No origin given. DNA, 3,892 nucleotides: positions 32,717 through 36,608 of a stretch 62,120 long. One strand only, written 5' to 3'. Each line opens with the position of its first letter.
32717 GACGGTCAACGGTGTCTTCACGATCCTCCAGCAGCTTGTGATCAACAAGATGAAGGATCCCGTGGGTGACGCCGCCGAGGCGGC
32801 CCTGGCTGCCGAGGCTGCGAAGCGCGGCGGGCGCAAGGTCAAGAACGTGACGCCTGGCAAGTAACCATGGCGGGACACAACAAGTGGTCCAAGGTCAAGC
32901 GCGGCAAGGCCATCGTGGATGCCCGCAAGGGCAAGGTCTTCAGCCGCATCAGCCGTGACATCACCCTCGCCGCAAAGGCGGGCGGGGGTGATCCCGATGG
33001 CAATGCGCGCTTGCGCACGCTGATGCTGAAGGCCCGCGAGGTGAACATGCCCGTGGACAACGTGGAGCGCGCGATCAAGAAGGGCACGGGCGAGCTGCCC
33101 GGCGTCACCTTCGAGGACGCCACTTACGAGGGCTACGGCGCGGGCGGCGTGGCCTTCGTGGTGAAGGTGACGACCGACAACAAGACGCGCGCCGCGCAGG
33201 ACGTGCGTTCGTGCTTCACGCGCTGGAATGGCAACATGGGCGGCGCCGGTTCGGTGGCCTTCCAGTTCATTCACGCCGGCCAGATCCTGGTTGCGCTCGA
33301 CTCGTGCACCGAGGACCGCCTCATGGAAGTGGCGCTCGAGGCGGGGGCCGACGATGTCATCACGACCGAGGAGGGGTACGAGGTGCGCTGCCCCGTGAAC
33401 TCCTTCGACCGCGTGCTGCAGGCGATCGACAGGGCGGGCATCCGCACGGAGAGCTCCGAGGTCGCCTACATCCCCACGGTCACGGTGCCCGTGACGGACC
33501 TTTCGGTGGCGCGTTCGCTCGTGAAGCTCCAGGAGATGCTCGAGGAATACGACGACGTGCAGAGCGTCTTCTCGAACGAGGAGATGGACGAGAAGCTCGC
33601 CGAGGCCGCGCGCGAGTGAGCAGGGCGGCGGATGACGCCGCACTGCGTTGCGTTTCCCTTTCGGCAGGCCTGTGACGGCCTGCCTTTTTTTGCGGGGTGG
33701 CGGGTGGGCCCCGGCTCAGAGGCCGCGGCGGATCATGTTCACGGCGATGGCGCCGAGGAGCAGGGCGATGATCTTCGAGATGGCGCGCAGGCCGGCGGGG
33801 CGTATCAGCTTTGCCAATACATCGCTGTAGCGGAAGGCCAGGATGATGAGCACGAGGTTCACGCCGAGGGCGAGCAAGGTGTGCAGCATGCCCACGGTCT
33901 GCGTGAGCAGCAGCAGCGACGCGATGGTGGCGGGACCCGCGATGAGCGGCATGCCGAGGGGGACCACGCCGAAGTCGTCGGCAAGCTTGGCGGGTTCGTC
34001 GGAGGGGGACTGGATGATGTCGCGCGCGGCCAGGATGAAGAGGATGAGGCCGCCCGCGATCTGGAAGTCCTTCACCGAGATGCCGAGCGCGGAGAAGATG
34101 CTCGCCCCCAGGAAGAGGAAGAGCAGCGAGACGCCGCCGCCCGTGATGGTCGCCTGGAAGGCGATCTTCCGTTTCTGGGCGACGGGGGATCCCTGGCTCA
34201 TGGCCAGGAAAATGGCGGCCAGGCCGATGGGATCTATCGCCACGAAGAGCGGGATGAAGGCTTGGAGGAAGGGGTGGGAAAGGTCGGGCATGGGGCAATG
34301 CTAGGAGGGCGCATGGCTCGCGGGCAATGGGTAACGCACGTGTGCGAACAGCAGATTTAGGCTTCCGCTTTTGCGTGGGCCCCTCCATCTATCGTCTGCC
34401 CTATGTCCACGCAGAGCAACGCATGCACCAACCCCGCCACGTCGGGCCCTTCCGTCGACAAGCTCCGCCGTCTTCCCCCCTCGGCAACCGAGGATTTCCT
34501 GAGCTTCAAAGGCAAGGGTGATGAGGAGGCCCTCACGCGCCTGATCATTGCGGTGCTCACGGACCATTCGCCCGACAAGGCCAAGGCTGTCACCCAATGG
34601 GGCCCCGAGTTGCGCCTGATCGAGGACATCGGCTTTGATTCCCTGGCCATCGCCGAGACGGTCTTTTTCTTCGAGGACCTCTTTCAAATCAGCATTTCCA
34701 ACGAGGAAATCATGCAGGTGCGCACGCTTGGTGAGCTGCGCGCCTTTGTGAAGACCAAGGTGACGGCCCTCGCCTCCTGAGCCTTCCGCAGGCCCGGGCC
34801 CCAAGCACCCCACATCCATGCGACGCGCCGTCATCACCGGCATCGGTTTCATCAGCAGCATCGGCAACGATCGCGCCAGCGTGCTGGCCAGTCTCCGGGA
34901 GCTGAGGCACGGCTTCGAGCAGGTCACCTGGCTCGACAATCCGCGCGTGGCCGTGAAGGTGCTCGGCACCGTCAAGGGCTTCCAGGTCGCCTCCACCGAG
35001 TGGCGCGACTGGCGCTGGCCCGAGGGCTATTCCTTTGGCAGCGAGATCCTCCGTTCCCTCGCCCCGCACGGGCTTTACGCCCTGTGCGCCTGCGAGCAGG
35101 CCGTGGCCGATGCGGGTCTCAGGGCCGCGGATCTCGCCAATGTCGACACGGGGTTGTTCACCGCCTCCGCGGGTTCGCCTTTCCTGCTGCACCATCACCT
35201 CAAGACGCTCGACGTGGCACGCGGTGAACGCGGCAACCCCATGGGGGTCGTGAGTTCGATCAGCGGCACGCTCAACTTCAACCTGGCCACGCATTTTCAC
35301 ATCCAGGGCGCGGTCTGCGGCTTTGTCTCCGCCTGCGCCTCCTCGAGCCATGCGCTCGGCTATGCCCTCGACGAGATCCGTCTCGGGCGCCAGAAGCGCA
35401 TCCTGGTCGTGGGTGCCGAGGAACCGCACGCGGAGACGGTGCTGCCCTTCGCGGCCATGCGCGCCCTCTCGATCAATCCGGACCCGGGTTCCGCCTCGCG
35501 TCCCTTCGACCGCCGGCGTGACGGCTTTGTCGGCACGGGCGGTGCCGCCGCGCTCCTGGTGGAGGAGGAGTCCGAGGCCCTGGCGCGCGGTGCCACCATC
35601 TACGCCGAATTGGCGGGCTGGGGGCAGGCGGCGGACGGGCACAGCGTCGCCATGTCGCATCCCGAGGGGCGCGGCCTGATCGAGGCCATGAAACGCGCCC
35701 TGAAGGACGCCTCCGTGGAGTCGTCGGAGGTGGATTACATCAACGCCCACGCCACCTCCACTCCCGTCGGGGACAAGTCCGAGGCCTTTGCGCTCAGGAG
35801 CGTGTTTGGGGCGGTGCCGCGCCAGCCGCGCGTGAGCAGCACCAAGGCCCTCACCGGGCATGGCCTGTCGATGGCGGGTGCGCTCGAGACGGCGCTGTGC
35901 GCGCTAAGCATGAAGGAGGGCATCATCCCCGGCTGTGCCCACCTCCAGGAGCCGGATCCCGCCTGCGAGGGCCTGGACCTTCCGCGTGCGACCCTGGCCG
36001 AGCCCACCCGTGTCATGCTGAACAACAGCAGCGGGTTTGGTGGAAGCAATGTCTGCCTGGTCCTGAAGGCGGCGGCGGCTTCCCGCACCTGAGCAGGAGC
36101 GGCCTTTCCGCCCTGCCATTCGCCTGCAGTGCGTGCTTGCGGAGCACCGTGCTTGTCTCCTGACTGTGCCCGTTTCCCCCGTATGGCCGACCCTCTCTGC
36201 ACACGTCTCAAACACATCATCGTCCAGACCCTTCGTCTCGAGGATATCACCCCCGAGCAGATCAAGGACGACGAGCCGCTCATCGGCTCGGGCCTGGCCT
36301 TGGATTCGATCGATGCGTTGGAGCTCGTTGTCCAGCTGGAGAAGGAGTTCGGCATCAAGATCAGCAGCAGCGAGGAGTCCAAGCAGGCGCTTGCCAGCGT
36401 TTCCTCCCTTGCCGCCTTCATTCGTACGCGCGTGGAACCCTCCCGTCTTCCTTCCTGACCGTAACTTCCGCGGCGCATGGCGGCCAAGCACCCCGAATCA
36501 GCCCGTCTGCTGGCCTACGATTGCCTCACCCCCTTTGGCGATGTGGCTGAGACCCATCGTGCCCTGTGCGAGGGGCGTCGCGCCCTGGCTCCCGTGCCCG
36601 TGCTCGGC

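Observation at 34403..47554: Aryl-polyene / xanthomonadin-like type II PKS-lipid gene cluster with atypical content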

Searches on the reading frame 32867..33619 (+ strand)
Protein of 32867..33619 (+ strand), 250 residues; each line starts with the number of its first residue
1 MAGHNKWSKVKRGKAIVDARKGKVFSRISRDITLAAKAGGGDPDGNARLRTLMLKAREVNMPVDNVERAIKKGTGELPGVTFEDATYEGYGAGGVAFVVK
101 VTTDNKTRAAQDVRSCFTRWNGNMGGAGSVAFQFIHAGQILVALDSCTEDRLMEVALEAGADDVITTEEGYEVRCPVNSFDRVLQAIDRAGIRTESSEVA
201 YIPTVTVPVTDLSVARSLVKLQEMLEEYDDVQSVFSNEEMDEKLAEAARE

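Call 4: search_protein_families(library=pfam, proteins=[window:32867-33619:+], max_evalue=0.01)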
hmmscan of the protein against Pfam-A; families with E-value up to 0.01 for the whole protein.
window:32867-33619:+ (250 aa): 2 families
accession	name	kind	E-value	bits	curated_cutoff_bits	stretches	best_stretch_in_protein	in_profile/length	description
PF01709.26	Transcrip_reg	-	9.8e-49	165.6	27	1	83-237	2-159/160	TACO1/YebC second and third domain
PF20772.2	TACO1_YebC_N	-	2.9e-29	101.8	36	1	5-76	1-73/73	TACO1/YebC protein N-terminal domain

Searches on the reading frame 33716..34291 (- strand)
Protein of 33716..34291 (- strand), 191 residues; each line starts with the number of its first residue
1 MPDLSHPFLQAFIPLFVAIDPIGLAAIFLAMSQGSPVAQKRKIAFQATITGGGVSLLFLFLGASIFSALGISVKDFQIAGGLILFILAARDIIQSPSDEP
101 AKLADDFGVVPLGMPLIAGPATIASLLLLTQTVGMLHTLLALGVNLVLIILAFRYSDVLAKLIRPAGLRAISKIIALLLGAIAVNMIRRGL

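Call 8: search_protein_families(library=pfam, proteins=[window:33716-34291:-], max_evalue=1)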
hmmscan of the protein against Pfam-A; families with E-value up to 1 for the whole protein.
window:33716-34291:- (191 aa): 1 family
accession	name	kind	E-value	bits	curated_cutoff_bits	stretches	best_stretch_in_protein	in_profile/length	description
PF01914.23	MarC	-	1.5e-35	123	23.9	1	8-191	4-199/203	MarC family integral membrane protein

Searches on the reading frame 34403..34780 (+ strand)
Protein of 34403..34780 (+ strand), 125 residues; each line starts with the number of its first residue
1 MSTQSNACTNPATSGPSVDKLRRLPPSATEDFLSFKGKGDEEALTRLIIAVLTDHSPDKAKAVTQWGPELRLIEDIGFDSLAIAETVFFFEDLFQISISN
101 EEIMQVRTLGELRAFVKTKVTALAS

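Call 3: search_protein_families(library=pfam, proteins=[window:34403-34780:+], max_evalue=0.01)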
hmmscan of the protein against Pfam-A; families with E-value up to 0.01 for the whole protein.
window:34403-34780:+ (125 aa): 2 families
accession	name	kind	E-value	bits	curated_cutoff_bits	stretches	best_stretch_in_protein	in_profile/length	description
PF00550.31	PP-binding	-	8.5e-05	23.2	20.8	1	74-115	25-66/67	Phosphopantetheine attachment site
PF14573.12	PP-binding_2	-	0.008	16.8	32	0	68-118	36-86/96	Acyl-carrier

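Call 5: search_protein_families(library=ncbifam, proteins=[window:34403-34780:+], max_evalue=0.01)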
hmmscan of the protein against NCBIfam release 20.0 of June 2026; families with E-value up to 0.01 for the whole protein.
window:34403-34780:+ (125 aa): 12 families
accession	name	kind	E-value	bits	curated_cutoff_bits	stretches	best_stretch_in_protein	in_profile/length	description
NF004533.0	PRK05883.1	equivalog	4.2e-10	39.3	72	1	33-121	13-98/100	acyl carrier protein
NF002150.0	PRK00982.1-4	subfamily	2.7e-08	33.9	66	1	68-119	27-78/80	acyl carrier protein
NF002148.0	PRK00982.1-2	subfamily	5e-08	32.7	71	1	68-119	26-77/79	acyl carrier protein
NF009104.0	PRK12449.1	equivalog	5.7e-07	29.4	70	1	44-120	7-79/80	acyl carrier protein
TIGR00517.1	acyl_carrier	equivalog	1.1e-06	28.4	70.45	1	65-118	22-75/77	acyl carrier protein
NF002151.0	PRK00982.1-5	equivalog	1.8e-06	28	92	1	70-119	27-76/78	acyl carrier protein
NF040636.1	AcpM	exception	4.4e-06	26.6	146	1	68-117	27-76/93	meromycolate extension acyl carrier protein AcpM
NF006031.0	PRK08172.1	equivalog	1.8e-05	25.3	76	1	65-120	23-78/82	acyl carrier protein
NF002147.0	PRK00982.1-1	equivalog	3e-05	23.8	84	1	69-118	30-79/83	acyl carrier protein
NF002149.0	PRK00982.1-3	equivalog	4.3e-05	23.4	106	1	71-118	28-75/78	acyl carrier protein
NF058660.1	cispen_ACP_AmcB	equivalog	0.00042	20.4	80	1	68-118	25-77/80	cispentacin biosynthesis acyl carrier protein AmcB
NF005798.0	PRK07639.1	equivalog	0.00073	19.9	100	1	42-119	4-81/91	petrobactin biosynthesis protein AsbD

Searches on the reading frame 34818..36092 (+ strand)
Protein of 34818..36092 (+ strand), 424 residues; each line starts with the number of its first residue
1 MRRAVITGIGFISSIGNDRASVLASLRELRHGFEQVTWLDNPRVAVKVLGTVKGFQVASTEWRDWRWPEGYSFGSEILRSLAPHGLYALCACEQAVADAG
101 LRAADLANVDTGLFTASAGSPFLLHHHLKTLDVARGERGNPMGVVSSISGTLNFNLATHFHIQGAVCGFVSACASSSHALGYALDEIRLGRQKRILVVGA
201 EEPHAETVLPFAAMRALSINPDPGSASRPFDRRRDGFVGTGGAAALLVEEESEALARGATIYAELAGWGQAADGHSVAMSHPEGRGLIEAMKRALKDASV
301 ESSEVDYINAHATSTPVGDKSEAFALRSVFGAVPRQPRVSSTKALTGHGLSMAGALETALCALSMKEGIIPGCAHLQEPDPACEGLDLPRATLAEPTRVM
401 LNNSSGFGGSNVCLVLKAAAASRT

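Call 3: search_protein_families(library=pfam, proteins=[window:34818-36092:+], max_evalue=0.01)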
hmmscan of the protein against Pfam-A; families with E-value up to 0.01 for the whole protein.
window:34818-36092:+ (424 aa): 3 families
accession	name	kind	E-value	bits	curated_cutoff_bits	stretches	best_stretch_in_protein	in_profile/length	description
PF02801.28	Ketoacyl-synt_C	-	9.4e-32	110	20.8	1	262-376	1-118/119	Beta-ketoacyl synthase, C-terminal domain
PF00109.32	ketoacyl-synt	-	2.5e-28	99.8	20.8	1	2-254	2-252/252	Beta-ketoacyl synthase, N-terminal domain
PF08545.16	ACP_syn_III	-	0.00045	20.5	24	0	171-202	5-36/80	3-Oxoacyl-[acyl-carrier-protein (ACP)] synthase III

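Call 5: search_protein_families(library=ncbifam, proteins=[window:34818-36092:+], max_evalue=0.01)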
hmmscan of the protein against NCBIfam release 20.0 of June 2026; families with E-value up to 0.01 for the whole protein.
window:34818-36092:+ (424 aa): 28 families (the best 25 are shown)
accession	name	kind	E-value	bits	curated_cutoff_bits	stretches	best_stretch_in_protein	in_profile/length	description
TIGR03150.1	fabF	equivalog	8.7e-99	331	493.75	1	2-417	1-407/407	beta-ketoacyl-ACP synthase II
NF005589.0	PRK07314.1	subfamily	6.4e-93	311.7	387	1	1-418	3-411/413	beta-ketoacyl-ACP synthase II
NF005935.0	PRK07967.1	equivalog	3e-92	309.6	630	1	1-418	1-403/406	beta-ketoacyl-ACP synthase I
NF006274.0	PRK08439.1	equivalog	1.4e-79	267.8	621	1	1-417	1-404/406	beta-ketoacyl-ACP synthase II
NF004970.0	PRK06333.1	subfamily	5.7e-79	265.9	525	1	1-417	3-420/424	beta-ketoacyl-ACP synthase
NF006587.0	PRK09116.1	equivalog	3.2e-68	230.3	470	1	1-418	1-406/408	beta-ketoacyl-ACP synthase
NF005076.0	PRK06501.1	equivalog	5.7e-65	219.8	629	1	148-419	150-423/425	beta-ketoacyl-ACP synthase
NF005490.0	PRK07103.1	equivalog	5.1e-60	203.7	445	1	2-418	4-412/414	polyketide beta-ketoacyl:acyl carrier protein synthase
NF006434.0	PRK08722.1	equivalog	2.8e-57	194.5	759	1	2-417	4-412/414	beta-ketoacyl-ACP synthase II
NF006618.0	PRK09185.1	subfamily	3.3e-55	187.7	407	1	156-418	144-392/394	beta-ketoacyl-ACP synthase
NF005916.1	PRK07910.1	equivalog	3.5e-55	187.6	560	1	141-416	139-415/418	KasA/KasB family beta-ketoacyl-ACP synthase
NF004618.0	PRK05952.1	equivalog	2.5e-49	168.2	455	1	151-418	125-382/384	beta-ketoacyl-ACP synthase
NF058662.1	cispenta_AmcF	equivalog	3.3e-46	158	325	1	168-417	124-368/369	cispentacin biosynthesis acyltransferase subunit AmcF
NF045894.1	PKS_plus_SDR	equivalog_domain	5.2e-26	90.6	1740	1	94-382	100-382/1515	type I polyketide synthase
NF040607.1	mycolic_Pks13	equivalog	3.7e-24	84.3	2100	1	94-383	198-482/1680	polyketide synthase Pks13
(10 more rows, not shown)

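Call 30: search_solved_structures(query=window:34818-36092:+, max_evalue=1e-30, show_alignments=1)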
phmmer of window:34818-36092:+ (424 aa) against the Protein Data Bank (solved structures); distinct sequences matched with E-value up to 1e-30: 69 (the best 60 are shown).
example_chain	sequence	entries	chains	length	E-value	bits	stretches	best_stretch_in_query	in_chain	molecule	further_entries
7pps_A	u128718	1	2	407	4e-72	246.5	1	1-417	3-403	3-oxoacyl-[acyl-carrier-protein] synthase 1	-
3oyt_A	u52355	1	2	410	1.6e-70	241.2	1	1-417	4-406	3-oxoacyl-[acyl-carrier-protein] synthase I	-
1fj4_A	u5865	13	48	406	8.4e-70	238.8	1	1-417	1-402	BETA-KETOACYL-[ACYL CARRIER PROTEIN] SYNTHASE I | BETA-KETOACYL ACYL CARRIER PROTEIN SYNTHASE I | 3-oxoacyl-[acyl-carrier-protein] synthase I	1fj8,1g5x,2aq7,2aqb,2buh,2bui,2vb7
5kof_B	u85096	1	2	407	8.5e-70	238.8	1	1-417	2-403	3-oxoacyl-[acyl-carrier-protein] synthase 1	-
3u0f_A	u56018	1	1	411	8.7e-70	238.8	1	90-417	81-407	Beta-ketoacyl synthase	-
7sqi_A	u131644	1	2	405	8.8e-70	238.8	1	1-417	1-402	Beta-ketoacyl-ACP synthase I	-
3lrf_A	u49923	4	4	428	1e-69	238.6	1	90-417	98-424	Beta-ketoacyl synthase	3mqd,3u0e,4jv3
7sz9_A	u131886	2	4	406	2.3e-69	237.4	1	2-417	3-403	3-oxoacyl-[acyl-carrier-protein] synthase 1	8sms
1h4f_A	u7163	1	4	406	2.4e-69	237.3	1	1-417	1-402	3-OXOACYL-[ACYL-CARRIER-PROTEIN] SYNTHASE I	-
1dd8_A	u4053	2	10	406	2.9e-69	237.1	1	1-417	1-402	BETA-KETOACYL [ACYL CARRIER PROTEIN] SYNTHASE I | KETOACYL SYNTHASE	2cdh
9mlw_A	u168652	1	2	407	3.3e-69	236.9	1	2-417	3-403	3-oxoacyl-[acyl-carrier-protein] synthase 1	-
4xox_A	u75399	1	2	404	5.9e-69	236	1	1-418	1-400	3-oxoacyl-ACP synthase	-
2byz_A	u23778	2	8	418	1.1e-68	235.2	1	1-417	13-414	3-OXOACYL-[ACYL-CARRIER-PROTEIN] SYNTHASE I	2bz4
2byy_A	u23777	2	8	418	1.2e-68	235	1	1-417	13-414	3-OXOACYL-[ACYL-CARRIER-PROTEIN] SYNTHASE I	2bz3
2byw_A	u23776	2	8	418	3.5e-68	233.5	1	1-417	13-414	3-OXOACYL-[ACYL-CARRIER-PROTEIN] SYNTHASE I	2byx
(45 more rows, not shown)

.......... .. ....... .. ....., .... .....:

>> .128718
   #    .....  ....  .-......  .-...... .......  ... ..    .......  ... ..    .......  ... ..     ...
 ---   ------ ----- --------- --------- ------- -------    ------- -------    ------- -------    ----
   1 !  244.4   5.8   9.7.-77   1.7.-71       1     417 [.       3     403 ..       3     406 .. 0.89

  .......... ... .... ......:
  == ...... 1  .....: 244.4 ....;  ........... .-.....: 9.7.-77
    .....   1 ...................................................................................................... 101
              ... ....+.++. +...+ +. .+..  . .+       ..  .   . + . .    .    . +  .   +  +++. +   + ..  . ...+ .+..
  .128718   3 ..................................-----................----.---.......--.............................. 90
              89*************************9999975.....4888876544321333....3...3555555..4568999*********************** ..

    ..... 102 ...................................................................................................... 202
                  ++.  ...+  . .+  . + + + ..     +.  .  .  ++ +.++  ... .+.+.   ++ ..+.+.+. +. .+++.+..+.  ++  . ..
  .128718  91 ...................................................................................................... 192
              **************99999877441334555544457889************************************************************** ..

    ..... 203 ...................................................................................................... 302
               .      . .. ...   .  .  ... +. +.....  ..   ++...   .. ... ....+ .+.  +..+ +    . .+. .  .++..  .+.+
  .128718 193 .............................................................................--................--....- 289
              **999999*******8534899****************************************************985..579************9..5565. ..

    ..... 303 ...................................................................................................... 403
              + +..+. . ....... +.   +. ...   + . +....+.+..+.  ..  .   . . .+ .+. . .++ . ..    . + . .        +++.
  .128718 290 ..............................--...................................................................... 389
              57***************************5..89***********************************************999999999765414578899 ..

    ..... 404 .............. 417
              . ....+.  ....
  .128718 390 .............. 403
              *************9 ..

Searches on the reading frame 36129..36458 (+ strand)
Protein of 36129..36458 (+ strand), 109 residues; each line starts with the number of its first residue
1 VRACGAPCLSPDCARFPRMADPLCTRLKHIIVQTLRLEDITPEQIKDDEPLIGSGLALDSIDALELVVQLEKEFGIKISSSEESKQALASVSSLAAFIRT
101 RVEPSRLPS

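Call 3: search_protein_families(library=pfam, proteins=[window:36129-36458:+], max_evalue=0.01)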
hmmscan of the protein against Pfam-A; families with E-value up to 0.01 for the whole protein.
window:36129-36458:+ (109 aa): 1 family
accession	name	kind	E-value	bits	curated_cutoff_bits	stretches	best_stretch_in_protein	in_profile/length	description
PF00550.31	PP-binding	-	1.9e-09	38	20.8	1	30-98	6-67/67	Phosphopantetheine attachment site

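Call 5: search_protein_families(library=ncbifam, proteins=[window:36129-36458:+], max_evalue=0.01)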
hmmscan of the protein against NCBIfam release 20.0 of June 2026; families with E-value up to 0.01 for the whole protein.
window:36129-36458:+ (109 aa): 17 families
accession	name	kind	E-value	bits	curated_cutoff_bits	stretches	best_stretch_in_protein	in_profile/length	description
NF006617.0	PRK09184.1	subfamily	7.9e-19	67.5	70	1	18-100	9-92/96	phosphopantetheine-binding protein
NF058660.1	cispen_ACP_AmcB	equivalog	1.4e-10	41.2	80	1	26-100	5-77/80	cispentacin biosynthesis acyl carrier protein AmcB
TIGR00517.1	acyl_carrier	equivalog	5.2e-10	39.1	70.45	1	25-100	6-75/77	acyl carrier protein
NF052616.1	ACP_for_OlsHI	equivalog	1.8e-09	37.8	130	1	38-100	20-79/83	ornithine lipid biosynthesis acyl carrier protein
NF002148.0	PRK00982.1-2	subfamily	2.4e-09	36.9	71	1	23-100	5-76/79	acyl carrier protein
NF002151.0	PRK00982.1-5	equivalog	6.9e-08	32.5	92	1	24-100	5-75/78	acyl carrier protein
NF002150.0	PRK00982.1-4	subfamily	1.7e-07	31.3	66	1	27-101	10-78/80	acyl carrier protein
NF005798.0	PRK07639.1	equivalog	2.1e-07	31.3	100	1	25-100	8-80/91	petrobactin biosynthesis protein AsbD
NF002149.0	PRK00982.1-3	equivalog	2.2e-07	30.7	106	1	25-97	6-72/78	acyl carrier protein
NF005480.0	PRK07081.1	equivalog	4.7e-07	29.6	72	1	26-99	4-74/83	acyl carrier protein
NF003757.0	PRK05350.1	equivalog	4.8e-07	29.8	65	1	27-82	11-62/83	acyl carrier protein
NF003464.0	PRK05087.1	equivalog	5.5e-05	23.1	68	1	35-86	14-62/78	D-alanine--poly(phosphoribitol) ligase subunit DltC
NF009104.0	PRK12449.1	equivalog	0.00011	22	70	1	52-101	31-78/80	acyl carrier protein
NF002147.0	PRK00982.1-1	equivalog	0.00024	20.9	84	1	40-100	22-79/83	acyl carrier protein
NF005079.0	PRK06508.1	equivalog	0.00039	20.8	83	1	38-80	16-57/93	acyl carrier protein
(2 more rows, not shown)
